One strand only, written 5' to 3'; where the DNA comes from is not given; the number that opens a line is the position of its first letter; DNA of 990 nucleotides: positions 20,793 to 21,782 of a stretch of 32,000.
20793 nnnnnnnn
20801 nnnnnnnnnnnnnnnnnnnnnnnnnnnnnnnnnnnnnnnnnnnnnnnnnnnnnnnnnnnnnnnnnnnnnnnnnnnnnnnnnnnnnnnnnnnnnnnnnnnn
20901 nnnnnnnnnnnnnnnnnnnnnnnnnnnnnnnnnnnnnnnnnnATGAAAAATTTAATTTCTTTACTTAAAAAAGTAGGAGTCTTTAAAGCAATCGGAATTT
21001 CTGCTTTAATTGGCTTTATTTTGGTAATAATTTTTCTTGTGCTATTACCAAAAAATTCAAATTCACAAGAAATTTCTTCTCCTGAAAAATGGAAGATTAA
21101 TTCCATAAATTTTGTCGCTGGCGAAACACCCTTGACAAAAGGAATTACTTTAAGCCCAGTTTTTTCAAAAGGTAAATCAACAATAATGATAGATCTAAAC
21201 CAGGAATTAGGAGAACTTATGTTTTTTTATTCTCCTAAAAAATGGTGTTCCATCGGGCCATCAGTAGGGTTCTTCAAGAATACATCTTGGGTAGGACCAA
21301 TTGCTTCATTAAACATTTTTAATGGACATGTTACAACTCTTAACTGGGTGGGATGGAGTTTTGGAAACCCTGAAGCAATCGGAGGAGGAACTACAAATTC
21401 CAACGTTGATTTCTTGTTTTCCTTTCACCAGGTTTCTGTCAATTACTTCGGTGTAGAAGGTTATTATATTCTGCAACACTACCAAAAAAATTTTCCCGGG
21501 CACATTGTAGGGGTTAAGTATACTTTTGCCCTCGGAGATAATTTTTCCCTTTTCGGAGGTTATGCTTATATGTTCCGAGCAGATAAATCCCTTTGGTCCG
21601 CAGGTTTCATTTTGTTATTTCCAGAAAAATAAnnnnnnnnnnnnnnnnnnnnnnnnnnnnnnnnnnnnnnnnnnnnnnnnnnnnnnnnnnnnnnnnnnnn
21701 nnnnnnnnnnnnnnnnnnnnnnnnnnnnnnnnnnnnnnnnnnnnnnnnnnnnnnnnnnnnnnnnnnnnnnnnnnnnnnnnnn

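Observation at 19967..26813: Bacterial (Bacteroidota-like) envelope gene set inside an archaeal chromosome: Q-rule signal peptides and outer-membrane beta-barrel signatures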

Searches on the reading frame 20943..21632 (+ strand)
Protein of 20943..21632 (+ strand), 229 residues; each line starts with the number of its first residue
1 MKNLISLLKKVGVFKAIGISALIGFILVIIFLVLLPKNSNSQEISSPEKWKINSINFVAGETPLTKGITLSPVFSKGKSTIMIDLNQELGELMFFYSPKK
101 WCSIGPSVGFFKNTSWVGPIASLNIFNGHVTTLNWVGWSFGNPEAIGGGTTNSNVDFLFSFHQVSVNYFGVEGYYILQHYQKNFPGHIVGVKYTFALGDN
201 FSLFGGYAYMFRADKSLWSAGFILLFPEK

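Call 6: search_protein_families(library=pfam, proteins=[window:20943-21632:+], max_evalue=1)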
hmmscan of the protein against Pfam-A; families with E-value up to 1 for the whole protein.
window:20943-21632:+ (229 aa): 0 families

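Call 17: search_protein_families(library=phrogs, proteins=[window:20943-21632:+], max_evalue=0.1)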
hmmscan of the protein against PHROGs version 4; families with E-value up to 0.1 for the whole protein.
window:20943-21632:+ (229 aa): 0 families

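Call 18: search_protein_families(library=ncbifam, proteins=[window:20943-21632:+], max_evalue=0.1)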
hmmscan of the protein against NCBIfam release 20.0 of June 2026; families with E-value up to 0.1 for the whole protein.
window:20943-21632:+ (229 aa): 0 families

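Call 47: find_homologous_proteins(query=window:20943-21632:+, max_evalue=0.01)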
Query window:20943-21632:+ (229 aa): 9 proteins with E <= 0.01 among 432 candidates.
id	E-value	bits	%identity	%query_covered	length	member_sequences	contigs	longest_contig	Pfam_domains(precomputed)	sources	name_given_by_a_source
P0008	1.1e-148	511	100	100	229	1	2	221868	-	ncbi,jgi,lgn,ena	ncbi:MAG: hypothetical protein WC812_03910 [Candidatus Pacearchaeota archaeon]|jgi:hypothetical prot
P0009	1.1e-68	249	62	76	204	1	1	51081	-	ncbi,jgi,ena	-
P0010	9.0e-67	243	54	90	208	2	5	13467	-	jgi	jgi:hypothetical protein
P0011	1.7e-66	242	59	83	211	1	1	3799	-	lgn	-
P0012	2.1e-58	216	50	86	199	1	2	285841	-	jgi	jgi:hypothetical protein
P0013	1.0e-54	204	50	87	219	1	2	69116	-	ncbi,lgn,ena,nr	ncbi:MAG: hypothetical protein KC516_02095 [Nanoarchaeota archaeon]|nr:hypothetical protein [Nanoarc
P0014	6.0e-52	195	53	85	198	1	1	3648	-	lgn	-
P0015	3.3e-46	176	46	80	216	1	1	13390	-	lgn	-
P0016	1.4e-31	128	39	76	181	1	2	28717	-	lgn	-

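Call 48: find_encoding_contigs(protein=P0012, flank=10000, max_places=2)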
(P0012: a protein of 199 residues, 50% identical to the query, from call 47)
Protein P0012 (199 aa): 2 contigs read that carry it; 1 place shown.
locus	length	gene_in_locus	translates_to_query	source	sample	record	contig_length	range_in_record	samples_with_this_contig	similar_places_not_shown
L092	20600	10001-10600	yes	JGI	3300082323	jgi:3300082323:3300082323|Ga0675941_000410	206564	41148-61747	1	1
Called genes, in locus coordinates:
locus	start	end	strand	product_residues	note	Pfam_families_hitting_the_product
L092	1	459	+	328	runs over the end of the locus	PF04480:DUF559 (faint), PF18741:MTES_1575 (faint)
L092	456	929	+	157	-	PF04073:tRNA_edit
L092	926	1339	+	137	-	PF07508:Recombinase (weak)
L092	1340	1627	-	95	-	PF14333:DUF4389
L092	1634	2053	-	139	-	PF00380:Ribosomal_S9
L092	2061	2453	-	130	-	PF00572:Ribosomal_L13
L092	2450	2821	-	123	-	PF17135:Ribosomal_L18 (weak), PF00828:Ribosomal_L27A (weak)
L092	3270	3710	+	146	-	-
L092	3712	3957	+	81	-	-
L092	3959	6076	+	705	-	PF00931:NB-ARC (faint), PF01935:DUF87 (weak), PF04851:ResIII (faint)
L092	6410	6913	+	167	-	-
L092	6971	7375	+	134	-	-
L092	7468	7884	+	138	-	-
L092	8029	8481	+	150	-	-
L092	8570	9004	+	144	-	-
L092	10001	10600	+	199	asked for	-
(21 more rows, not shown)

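Call 49: find_encoding_contigs(protein=P0013, flank=10000, max_places=2)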
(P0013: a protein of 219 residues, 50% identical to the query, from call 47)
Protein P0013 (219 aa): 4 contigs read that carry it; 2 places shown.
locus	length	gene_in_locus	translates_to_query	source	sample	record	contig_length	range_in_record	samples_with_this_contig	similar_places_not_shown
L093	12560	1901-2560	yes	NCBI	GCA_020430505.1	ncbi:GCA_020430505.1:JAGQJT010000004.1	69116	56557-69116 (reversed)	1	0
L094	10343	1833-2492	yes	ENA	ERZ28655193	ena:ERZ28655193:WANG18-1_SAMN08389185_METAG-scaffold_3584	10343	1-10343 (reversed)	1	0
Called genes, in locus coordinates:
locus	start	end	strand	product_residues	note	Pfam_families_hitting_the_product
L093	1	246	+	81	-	?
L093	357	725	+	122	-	-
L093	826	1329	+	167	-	-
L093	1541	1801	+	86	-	-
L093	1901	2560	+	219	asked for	-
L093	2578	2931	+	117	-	-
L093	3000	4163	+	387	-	-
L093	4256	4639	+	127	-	-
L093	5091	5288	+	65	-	-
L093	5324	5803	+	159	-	-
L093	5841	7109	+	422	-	-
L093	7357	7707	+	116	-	-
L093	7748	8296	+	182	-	-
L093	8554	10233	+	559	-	-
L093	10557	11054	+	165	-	-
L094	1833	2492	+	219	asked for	-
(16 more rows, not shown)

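Call 50: find_encoding_contigs(protein=P0009, flank=10000, max_places=2)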
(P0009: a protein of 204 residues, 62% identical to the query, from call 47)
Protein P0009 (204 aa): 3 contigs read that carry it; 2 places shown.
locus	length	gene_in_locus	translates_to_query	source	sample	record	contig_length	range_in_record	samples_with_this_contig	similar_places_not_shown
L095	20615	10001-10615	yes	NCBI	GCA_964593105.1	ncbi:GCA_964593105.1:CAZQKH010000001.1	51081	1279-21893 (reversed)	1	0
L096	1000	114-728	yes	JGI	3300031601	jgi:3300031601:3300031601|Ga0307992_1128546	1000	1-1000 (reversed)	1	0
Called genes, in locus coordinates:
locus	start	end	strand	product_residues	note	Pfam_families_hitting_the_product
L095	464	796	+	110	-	-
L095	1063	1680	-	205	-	-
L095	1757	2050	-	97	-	PF00076:RRM_1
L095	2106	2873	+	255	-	PF00702:Hydrolase, PF13419:HAD_2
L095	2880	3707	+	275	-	PF13495:Phage_int_SAM_4, PF00589:Phage_integrase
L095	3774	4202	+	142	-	PF07508:Recombinase (weak)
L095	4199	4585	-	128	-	-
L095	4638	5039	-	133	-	PF00380:Ribosomal_S9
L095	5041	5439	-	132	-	PF00572:Ribosomal_L13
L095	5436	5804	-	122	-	PF00828:Ribosomal_L27A (weak)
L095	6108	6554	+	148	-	-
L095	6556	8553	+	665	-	PF01935:DUF87, PF05707:Zot (faint)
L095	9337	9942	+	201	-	-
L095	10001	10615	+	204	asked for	-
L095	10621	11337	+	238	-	-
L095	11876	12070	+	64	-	-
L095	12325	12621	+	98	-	-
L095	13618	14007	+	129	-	-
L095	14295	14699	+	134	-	-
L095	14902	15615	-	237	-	PF01193:RNA_pol_L, PF01000:RNA_pol_A_bac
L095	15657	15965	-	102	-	PF00411:Ribosomal_S11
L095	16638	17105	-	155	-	PF00416:Ribosomal_S13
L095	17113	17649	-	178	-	PF04919:DUF655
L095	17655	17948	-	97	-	-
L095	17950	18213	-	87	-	PF01157:Ribosomal_L21e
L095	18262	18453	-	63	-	-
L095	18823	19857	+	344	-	PF00933:Glyco_hydro_3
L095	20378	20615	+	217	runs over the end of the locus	-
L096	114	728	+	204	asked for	-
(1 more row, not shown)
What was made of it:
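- On tRNA-targeting integrative element (provirus, ICE or genomic island): The XerC/XerA-like gene at 11058-11891 lies outside the insert, beyond the ribosomal genes, and is syntenic in L095 (call 50).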

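Call 62: find_encoding_contigs(protein=P0016, flank=10000, max_places=1)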
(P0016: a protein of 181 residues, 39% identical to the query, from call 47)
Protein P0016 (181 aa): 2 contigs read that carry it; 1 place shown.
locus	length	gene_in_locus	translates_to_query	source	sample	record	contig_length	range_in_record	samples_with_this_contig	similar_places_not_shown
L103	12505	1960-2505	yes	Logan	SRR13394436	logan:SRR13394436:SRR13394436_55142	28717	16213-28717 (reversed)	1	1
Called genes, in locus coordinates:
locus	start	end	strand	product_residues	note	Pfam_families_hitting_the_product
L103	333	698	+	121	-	PF00828:Ribosomal_L27A (weak)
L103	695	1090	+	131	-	PF00572:Ribosomal_L13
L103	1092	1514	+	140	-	PF00380:Ribosomal_S9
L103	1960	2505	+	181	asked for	-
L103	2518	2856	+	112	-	-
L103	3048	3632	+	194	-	-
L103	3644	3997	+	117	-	-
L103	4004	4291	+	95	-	-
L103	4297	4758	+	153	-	-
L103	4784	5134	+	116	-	PF03118:RNA_pol_A_CTD (weak)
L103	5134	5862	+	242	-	-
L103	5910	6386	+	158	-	-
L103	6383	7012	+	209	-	-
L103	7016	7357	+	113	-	-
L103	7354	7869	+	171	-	-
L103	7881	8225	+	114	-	-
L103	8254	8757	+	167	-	-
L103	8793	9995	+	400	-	-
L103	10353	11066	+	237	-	-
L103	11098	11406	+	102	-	-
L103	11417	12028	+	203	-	-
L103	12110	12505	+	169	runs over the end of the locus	-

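Call 84: find_related_loci(query=A3, collection=viral_contigs, flank=10000)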
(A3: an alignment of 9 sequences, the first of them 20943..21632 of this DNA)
Query A3 (229 aa) in viral_contigs; peptide patterns used: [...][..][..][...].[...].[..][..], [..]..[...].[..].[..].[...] (x = any residue, [..] = any of these).
39 stretches matched a pattern, but none encodes a relative of the query by tblastn (E <= 1e-3).

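Call 94: find_encoding_contigs(protein=P0010, flank=10000, max_places=2)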
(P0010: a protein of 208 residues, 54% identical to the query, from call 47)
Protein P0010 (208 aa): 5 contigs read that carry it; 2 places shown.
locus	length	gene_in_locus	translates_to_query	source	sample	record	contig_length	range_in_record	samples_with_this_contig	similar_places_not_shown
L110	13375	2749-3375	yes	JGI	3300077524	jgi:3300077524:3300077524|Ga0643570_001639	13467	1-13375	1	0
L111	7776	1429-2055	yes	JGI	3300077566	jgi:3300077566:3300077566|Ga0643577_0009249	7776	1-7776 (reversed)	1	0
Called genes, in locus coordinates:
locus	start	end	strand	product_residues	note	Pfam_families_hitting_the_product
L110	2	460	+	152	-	?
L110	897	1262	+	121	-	-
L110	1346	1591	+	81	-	-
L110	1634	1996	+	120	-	-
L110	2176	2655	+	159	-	PF07690:MFS_1 (weak)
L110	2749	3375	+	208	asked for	-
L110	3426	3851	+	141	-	-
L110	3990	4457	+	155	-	-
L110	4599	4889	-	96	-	-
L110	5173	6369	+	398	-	-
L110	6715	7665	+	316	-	-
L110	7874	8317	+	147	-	-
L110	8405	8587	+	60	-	-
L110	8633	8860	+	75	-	-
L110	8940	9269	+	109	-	-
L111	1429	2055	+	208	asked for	-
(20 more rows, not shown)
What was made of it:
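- In L103 the array follows S9 (calls 48, 50, 62, 94). g20943 homologs sit at the same archaeal locus in other species (calls 48-50, 94). Three other species show the same architecture (calls 48, 50, 94).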

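Call 95: find_encoding_contigs(protein=P0015, flank=10000, max_places=2)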
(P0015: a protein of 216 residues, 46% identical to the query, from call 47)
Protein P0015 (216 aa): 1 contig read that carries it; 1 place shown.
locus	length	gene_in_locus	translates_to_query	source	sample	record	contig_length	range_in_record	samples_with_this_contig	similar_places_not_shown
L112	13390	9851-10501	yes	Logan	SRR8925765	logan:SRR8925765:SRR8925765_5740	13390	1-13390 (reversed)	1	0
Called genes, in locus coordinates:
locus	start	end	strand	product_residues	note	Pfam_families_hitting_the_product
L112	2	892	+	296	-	?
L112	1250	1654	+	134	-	-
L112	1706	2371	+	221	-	-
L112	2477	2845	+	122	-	PF09345:SiaC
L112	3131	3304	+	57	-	-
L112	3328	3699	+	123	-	PF09345:SiaC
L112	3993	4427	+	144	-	-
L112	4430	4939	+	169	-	-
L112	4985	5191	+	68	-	-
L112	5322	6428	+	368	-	-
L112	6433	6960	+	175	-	-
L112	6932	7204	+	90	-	-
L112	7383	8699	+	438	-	-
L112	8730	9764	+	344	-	-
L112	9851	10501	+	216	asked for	-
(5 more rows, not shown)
